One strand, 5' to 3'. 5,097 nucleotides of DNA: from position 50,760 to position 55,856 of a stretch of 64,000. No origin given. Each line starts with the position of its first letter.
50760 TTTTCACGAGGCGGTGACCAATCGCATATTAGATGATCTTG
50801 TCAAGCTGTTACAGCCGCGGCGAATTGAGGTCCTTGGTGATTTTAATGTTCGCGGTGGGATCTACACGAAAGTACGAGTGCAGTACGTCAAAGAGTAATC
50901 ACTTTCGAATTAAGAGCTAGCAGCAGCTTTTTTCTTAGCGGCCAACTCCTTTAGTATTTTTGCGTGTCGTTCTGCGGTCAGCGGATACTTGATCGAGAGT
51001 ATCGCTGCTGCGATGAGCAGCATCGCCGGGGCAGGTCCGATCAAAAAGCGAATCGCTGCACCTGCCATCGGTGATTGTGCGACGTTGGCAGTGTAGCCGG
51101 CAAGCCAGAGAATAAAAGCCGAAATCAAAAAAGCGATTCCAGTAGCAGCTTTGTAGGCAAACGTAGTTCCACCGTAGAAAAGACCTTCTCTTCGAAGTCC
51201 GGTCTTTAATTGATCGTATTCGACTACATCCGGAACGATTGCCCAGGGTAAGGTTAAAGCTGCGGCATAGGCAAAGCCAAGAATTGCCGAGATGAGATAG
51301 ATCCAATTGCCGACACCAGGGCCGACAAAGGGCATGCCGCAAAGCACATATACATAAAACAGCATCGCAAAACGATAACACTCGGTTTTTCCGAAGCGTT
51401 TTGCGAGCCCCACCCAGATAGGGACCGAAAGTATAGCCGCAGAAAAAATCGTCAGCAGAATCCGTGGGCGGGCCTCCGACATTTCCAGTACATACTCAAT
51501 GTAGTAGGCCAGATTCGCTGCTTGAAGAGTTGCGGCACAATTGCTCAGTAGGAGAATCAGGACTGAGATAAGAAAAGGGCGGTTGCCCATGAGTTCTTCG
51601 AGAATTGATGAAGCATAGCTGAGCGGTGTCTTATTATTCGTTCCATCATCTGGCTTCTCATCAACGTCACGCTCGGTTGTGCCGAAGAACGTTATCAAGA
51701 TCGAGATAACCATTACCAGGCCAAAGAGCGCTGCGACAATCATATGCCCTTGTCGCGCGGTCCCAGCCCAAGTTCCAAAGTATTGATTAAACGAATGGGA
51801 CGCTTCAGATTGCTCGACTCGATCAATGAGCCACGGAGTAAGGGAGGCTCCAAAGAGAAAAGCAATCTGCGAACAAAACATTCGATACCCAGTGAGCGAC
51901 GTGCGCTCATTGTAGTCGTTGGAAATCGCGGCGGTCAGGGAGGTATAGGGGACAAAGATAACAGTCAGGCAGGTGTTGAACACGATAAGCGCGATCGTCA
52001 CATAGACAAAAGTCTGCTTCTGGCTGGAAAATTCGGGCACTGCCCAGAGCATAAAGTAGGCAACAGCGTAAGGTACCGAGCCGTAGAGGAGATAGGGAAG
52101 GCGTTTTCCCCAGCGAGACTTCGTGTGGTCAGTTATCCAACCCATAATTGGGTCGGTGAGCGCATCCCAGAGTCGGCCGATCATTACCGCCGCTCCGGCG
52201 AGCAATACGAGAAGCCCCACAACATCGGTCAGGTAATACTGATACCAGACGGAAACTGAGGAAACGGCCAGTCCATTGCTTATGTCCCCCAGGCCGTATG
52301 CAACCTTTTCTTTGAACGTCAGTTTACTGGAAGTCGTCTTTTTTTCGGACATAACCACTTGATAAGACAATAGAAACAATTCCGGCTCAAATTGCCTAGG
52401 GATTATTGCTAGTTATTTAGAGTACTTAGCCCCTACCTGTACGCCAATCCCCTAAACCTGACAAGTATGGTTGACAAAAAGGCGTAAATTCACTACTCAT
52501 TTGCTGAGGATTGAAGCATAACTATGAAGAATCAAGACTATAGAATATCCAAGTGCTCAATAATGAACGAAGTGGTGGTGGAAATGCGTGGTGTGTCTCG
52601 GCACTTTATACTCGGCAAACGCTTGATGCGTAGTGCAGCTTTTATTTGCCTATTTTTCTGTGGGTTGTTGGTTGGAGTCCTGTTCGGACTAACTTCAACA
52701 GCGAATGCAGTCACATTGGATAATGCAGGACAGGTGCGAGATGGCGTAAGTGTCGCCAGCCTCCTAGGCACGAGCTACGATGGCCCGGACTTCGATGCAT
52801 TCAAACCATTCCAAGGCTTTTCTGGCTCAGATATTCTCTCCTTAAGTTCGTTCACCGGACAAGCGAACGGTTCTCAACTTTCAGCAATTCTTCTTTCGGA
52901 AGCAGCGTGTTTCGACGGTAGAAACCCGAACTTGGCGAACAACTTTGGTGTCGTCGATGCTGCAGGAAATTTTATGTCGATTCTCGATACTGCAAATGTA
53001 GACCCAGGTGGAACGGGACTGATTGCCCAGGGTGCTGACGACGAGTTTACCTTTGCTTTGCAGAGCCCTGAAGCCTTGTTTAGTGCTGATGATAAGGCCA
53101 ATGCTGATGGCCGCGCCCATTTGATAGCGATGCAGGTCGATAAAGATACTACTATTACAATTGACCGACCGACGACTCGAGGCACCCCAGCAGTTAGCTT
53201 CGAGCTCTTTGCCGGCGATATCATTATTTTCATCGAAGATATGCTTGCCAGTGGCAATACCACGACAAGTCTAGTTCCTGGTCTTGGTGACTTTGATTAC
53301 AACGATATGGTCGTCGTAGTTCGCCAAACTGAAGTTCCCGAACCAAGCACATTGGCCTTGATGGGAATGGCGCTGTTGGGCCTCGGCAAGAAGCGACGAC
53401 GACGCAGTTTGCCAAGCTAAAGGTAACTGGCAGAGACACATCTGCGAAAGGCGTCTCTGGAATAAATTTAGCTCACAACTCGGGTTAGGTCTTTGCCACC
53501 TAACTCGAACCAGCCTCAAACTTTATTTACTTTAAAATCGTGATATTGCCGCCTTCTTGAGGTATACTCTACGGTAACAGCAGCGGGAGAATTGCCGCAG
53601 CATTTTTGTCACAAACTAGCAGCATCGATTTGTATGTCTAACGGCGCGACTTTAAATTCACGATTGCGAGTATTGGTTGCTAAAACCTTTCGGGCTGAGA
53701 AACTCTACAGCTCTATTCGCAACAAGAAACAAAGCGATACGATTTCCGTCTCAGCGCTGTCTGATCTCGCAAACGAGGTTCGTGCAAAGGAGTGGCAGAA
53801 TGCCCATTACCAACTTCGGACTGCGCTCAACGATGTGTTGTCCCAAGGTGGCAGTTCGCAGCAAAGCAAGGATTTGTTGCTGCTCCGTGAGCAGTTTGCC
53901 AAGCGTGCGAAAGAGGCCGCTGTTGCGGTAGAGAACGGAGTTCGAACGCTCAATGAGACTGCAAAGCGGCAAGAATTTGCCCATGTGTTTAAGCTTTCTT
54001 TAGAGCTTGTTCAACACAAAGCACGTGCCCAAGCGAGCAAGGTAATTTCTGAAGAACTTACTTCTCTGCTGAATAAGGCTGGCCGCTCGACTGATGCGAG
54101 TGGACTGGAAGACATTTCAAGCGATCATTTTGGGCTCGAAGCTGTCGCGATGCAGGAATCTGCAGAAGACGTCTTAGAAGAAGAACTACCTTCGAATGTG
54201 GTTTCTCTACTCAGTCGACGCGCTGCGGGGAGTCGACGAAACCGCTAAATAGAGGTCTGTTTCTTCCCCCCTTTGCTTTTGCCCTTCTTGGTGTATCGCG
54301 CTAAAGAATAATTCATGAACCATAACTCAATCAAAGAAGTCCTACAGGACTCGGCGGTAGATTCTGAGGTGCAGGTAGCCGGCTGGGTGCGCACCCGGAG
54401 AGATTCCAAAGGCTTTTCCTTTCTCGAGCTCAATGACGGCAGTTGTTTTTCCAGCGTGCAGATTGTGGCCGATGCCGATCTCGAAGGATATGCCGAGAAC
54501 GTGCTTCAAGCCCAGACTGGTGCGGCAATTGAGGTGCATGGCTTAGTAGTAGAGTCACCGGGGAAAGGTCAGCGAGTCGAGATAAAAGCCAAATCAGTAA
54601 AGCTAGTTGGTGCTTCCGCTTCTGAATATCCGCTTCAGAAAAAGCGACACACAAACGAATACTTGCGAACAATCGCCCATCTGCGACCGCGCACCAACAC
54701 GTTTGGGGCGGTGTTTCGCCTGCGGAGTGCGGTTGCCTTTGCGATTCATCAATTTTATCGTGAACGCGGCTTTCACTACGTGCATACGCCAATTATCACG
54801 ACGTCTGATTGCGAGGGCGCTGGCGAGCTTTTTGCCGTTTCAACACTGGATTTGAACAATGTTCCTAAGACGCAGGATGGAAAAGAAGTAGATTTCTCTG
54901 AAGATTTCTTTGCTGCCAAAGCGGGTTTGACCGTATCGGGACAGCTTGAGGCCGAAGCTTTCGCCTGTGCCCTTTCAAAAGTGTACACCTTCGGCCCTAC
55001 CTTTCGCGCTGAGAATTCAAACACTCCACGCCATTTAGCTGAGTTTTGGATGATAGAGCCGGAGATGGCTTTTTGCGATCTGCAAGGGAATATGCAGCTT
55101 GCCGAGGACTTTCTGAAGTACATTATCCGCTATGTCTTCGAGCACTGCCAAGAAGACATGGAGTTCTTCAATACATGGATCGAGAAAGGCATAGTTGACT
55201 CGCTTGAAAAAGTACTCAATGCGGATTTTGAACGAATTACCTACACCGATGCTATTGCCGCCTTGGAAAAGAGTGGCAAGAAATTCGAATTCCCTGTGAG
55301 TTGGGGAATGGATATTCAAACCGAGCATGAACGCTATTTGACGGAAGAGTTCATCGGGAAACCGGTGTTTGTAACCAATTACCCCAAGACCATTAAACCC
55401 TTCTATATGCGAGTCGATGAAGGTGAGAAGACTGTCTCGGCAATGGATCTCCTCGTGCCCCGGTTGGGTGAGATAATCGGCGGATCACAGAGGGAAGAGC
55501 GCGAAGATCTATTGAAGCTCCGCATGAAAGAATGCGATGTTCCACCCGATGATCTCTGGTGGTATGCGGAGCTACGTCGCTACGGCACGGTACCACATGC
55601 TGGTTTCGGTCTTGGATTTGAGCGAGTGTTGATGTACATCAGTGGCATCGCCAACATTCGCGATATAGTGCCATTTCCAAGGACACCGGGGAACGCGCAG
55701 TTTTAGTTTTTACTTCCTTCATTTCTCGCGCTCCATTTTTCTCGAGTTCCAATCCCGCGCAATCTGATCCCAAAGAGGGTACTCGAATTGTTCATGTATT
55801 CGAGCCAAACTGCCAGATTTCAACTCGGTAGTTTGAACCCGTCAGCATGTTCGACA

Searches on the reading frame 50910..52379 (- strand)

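Call 17: search_protein_families(library=pfam, proteins=[window:50910-52379:-], max_evalue=0.001)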
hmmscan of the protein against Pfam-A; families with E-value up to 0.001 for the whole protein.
window:50910-52379:- (489 aa): 1 family
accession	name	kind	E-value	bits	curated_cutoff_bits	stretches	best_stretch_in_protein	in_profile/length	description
PF13347.12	MFS_2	-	4.1e-96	322.6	27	1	28-468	2-426/427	MFS/sugar transport protein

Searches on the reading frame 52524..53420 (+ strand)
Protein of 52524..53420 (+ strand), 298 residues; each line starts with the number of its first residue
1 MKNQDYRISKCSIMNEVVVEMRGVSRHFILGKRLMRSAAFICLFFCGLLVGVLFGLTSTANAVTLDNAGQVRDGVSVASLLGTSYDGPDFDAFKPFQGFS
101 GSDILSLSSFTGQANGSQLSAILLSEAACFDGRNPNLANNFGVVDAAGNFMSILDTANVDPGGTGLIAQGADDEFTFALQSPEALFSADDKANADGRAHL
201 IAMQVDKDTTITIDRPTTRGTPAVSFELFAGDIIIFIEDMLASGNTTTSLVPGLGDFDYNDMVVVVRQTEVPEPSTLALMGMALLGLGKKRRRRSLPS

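Call 17: search_protein_families(library=pfam, proteins=[window:52524-53420:+], max_evalue=0.001)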
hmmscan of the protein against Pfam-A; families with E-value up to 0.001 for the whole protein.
window:52524-53420:+ (298 aa): 1 family
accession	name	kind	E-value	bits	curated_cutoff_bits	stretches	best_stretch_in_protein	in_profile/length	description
PF07589.16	PEP-CTERM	-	8.5e-07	29.3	20.7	1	271-292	2-24/24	PEP-CTERM motif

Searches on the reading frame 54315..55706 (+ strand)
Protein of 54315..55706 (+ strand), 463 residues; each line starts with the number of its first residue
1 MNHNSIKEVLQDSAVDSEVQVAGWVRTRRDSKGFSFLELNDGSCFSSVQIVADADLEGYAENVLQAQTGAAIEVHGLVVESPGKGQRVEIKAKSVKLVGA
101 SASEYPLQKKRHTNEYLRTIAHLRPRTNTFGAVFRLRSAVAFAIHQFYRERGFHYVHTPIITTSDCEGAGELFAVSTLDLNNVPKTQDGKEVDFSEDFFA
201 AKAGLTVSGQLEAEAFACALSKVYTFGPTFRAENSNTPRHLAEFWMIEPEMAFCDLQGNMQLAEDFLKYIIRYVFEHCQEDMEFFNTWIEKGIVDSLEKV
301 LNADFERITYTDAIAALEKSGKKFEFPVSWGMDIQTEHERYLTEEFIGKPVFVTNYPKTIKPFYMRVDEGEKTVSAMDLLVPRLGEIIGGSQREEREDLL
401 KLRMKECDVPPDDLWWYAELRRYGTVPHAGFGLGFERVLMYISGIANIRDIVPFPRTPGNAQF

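Call 17: search_protein_families(library=pfam, proteins=[window:54315-55706:+], max_evalue=0.001)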
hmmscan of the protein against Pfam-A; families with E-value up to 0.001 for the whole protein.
window:54315-55706:+ (463 aa): 3 families
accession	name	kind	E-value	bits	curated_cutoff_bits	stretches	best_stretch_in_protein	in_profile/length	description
PF00152.25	tRNA-synt_2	-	1.4e-65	221.8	25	1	121-457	9-307/308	tRNA synthetases class II (D, K and N)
PF01336.31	tRNA_anti-codon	-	1.4e-13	51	27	1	19-97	1-74/75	OB-fold nucleic acid binding domain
PF01409.25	tRNA-synt_2d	-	0.00031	20.7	19.8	0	426-452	210-236/246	tRNA synthetases class II core domain (F)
